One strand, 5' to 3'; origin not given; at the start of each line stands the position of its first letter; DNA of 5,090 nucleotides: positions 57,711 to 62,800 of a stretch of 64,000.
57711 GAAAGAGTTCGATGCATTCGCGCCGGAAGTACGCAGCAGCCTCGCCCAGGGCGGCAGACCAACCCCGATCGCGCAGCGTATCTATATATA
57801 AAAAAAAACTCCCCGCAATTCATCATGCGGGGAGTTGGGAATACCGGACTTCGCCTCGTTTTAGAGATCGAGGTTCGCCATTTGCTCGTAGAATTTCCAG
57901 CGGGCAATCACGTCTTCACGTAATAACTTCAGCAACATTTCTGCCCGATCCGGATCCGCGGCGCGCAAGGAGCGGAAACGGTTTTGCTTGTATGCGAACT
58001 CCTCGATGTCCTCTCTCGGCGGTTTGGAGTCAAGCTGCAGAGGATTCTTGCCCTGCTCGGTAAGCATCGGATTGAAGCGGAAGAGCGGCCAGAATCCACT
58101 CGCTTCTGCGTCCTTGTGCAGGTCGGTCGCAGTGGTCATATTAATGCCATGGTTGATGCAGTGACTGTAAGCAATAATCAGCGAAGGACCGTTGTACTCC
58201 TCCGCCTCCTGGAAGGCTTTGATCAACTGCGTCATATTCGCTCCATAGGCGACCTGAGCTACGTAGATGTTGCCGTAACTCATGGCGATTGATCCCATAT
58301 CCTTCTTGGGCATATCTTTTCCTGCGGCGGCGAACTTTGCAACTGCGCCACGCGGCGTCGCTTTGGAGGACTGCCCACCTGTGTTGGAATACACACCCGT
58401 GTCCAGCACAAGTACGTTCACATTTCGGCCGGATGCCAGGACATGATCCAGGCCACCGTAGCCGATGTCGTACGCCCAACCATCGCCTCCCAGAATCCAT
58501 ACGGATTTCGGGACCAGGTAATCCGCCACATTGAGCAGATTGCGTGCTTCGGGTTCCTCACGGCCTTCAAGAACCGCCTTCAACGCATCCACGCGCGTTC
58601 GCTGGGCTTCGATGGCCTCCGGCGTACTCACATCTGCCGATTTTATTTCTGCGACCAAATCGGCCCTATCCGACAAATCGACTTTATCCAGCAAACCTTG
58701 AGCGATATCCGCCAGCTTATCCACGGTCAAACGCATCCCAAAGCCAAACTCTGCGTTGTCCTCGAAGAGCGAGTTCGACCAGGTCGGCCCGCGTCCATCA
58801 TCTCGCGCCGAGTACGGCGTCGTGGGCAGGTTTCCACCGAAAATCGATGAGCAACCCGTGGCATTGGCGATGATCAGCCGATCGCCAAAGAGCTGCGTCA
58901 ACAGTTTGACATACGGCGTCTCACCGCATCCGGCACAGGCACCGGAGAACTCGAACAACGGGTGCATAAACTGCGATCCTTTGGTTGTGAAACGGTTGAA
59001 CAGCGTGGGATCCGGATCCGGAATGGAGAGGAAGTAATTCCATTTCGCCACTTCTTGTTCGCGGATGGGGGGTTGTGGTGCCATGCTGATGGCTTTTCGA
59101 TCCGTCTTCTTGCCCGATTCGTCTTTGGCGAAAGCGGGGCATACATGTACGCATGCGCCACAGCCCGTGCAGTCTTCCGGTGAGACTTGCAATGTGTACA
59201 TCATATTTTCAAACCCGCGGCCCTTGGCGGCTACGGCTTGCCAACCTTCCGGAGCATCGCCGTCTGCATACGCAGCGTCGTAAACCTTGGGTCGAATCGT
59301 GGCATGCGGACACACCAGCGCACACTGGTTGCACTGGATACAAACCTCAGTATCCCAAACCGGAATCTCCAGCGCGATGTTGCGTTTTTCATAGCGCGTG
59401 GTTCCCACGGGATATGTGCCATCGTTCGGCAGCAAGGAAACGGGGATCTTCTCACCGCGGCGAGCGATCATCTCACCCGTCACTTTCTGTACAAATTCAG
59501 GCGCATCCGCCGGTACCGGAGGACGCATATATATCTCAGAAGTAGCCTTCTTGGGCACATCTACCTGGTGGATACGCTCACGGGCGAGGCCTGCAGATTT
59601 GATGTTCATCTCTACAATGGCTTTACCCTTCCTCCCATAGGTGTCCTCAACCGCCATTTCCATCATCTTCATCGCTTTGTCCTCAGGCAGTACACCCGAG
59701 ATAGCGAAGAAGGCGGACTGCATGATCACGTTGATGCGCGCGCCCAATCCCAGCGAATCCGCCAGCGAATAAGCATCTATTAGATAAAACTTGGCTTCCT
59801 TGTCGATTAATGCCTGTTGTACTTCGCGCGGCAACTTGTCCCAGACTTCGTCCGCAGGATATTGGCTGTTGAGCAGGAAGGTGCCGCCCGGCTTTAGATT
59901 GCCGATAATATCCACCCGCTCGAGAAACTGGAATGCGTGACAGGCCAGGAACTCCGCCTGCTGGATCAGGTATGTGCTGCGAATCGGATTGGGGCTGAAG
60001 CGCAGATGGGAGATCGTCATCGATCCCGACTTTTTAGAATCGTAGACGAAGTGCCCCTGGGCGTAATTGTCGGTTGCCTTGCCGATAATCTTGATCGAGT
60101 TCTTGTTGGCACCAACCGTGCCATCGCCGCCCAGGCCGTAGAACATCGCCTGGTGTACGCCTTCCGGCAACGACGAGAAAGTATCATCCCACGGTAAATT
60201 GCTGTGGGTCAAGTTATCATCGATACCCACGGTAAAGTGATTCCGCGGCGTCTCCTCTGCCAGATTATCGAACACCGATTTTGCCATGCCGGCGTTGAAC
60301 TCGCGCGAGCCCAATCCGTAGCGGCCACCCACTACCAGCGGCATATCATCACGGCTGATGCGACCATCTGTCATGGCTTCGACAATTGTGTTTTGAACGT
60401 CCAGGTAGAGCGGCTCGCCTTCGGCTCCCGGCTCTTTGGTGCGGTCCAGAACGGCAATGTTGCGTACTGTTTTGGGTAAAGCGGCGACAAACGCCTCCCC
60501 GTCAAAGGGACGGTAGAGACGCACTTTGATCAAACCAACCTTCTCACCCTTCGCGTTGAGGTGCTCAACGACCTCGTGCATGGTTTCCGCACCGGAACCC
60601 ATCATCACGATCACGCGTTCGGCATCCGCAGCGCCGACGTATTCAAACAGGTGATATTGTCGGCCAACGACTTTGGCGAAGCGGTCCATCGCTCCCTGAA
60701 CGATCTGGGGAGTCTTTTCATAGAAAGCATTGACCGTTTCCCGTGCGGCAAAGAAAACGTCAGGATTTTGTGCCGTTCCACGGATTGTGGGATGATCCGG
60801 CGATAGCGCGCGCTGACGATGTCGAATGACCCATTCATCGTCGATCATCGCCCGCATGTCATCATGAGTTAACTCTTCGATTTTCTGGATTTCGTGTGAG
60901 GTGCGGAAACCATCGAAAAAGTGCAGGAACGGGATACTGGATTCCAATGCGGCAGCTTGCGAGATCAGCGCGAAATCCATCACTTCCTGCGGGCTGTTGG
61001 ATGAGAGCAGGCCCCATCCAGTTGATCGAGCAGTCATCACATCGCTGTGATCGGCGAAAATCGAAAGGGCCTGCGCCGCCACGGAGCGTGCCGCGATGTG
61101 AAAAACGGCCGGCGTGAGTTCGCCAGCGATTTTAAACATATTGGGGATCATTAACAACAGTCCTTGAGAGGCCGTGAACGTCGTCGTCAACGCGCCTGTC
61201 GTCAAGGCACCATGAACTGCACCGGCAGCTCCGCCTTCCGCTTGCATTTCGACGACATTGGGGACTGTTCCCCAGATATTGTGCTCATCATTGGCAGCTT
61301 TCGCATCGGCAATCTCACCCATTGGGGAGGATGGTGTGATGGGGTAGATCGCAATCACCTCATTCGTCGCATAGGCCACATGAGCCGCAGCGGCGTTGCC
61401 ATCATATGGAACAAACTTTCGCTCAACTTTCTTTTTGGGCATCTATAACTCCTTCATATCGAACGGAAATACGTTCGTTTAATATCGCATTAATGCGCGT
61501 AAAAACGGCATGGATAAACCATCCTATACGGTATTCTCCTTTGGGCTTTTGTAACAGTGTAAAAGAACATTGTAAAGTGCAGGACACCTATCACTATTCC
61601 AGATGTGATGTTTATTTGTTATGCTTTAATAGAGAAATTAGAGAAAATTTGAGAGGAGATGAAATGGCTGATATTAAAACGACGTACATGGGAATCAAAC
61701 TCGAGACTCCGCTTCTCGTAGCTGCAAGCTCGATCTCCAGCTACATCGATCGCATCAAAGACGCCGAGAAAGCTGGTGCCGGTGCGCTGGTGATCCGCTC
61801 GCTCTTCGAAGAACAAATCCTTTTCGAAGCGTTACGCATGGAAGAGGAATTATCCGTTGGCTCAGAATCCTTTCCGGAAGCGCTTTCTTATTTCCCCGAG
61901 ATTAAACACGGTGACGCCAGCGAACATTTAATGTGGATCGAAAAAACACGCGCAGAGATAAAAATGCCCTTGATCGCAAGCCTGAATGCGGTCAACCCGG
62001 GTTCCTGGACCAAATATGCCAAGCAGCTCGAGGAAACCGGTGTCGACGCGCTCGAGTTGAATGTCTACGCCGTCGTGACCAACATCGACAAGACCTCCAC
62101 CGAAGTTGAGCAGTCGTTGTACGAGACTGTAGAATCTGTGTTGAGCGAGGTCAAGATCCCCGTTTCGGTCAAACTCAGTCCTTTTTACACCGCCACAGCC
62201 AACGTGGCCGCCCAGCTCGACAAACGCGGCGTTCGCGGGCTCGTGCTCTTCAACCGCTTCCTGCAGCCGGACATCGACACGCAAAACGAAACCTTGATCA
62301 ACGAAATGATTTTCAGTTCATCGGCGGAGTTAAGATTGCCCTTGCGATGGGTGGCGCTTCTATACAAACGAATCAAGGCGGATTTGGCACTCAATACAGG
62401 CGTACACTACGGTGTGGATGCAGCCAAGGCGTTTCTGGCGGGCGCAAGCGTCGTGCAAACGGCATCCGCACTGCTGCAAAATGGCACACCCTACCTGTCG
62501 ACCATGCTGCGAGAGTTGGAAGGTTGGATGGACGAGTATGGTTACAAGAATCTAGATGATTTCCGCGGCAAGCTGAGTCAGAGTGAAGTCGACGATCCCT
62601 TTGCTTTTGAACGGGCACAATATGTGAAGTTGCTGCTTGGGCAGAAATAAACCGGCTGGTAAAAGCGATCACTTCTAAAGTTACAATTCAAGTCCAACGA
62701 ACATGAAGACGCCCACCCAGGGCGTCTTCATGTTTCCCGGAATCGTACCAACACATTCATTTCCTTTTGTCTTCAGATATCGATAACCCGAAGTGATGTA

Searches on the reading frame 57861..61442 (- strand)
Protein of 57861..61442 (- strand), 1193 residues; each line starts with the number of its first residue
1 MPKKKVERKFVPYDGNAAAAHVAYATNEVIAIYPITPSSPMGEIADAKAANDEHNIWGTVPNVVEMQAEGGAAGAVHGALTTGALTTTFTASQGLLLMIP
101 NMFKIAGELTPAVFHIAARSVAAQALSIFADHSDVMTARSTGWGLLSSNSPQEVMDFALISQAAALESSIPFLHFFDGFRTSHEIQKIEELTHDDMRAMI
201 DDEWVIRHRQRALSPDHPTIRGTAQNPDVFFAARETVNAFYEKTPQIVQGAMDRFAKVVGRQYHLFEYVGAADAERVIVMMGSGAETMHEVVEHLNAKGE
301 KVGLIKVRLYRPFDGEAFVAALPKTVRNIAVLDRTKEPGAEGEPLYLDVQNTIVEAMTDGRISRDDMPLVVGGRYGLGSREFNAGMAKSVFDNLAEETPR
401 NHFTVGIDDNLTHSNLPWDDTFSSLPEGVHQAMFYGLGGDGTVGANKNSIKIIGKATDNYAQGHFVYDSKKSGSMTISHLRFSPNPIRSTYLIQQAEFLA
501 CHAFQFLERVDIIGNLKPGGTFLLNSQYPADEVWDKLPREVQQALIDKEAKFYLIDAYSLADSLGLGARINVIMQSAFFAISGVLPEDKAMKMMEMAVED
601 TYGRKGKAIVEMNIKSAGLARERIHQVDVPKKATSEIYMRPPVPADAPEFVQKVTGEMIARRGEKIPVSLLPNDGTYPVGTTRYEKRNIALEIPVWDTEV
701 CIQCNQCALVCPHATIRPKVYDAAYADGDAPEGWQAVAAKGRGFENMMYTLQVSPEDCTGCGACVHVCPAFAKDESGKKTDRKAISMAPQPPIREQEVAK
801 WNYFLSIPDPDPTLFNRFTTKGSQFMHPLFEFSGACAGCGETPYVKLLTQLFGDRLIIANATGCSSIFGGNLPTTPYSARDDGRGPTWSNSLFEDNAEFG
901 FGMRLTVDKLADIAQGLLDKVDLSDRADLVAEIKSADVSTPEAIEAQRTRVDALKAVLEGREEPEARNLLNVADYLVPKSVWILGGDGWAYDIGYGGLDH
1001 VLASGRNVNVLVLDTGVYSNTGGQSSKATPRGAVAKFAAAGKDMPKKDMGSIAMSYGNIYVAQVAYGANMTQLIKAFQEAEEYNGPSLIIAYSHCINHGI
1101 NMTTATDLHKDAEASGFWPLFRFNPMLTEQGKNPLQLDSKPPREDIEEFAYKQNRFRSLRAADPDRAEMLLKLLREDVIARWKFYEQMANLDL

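Call 26: search_protein_families(library=pfam, proteins=[window:57861-61442:-], max_evalue=0.001)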
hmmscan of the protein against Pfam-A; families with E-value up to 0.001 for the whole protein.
window:57861-61442:- (1193 aa): 19 families
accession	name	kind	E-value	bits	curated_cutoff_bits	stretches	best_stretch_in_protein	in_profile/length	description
PF01855.24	POR_N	-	4.2e-77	259.4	27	1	22-252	2-230/231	Pyruvate flavodoxin/ferredoxin oxidoreductase, thiamine diP-bdg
PF01558.24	POR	-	7.9e-30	104.7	27.4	1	438-621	1-172/173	Pyruvate ferredoxin/flavodoxin oxidoreductase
PF10371.14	EKR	-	1.5e-23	82.8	27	1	639-690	4-55/55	Domain of unknown function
PF17147.9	PFOR_II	-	1.8e-14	54.4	27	1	274-354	1-79/102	Pyruvate:ferredoxin oxidoreductase core domain II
PF13237.11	Fer4_10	-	4.2e-10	39.8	25.5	2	695-769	3-53/53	4Fe-4S dicluster domain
PF02775.26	TPP_enzyme_C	-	4.7e-10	39.9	21.9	1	979-1090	47-150/151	Thiamine pyrophosphate enzyme, C-terminal TPP binding domain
PF00037.32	Fer4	-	7.2e-10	38.7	21.1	2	752-771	2-21/24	4Fe-4S binding domain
PF12838.12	Fer4_7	-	1.9e-09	38.3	27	1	701-770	2-50/52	4Fe-4S dicluster domain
PF14697.11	Fer4_21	-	3.4e-08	33.9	35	1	750-770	33-53/59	4Fe-4S dicluster domain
PF12797.12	Fer4_2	-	3.5e-08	33.3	24.5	1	754-770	6-22/22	4Fe-4S binding domain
PF12837.12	Fer4_6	-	1.2e-07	31.8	25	1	693-714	1-22/24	4Fe-4S binding domain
PF13484.11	Fer4_16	-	4e-07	31.2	30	1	701-770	2-65/66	4Fe-4S double cluster binding domain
PF13183.11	Fer4_8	-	4e-07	30.9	27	1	699-770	3-66/68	4Fe-4S dicluster domain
PF13187.11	Fer4_9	-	4.1e-06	27.1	27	1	701-770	2-49/52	4Fe-4S dicluster domain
PF13534.11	Fer4_17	-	1.1e-05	26.4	22.2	0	758-788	2-32/61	4Fe-4S dicluster domain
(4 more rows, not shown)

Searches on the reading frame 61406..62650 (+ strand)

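Call 26: search_protein_families(library=pfam, proteins=[window:61406-62650:+], max_evalue=0.001)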
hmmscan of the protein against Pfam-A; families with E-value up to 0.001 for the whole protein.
window:61406-62650:+ (414 aa): 2 families
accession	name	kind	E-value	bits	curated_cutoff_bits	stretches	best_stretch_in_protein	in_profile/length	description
PF01180.27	DHO_dh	-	9.9e-14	51.6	27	1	180-373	88-289/291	Dihydroorotate dehydrogenase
PF01070.24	FMN_dh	-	0.00079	19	24.9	0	324-386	273-343/350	FMN-dependent dehydrogenase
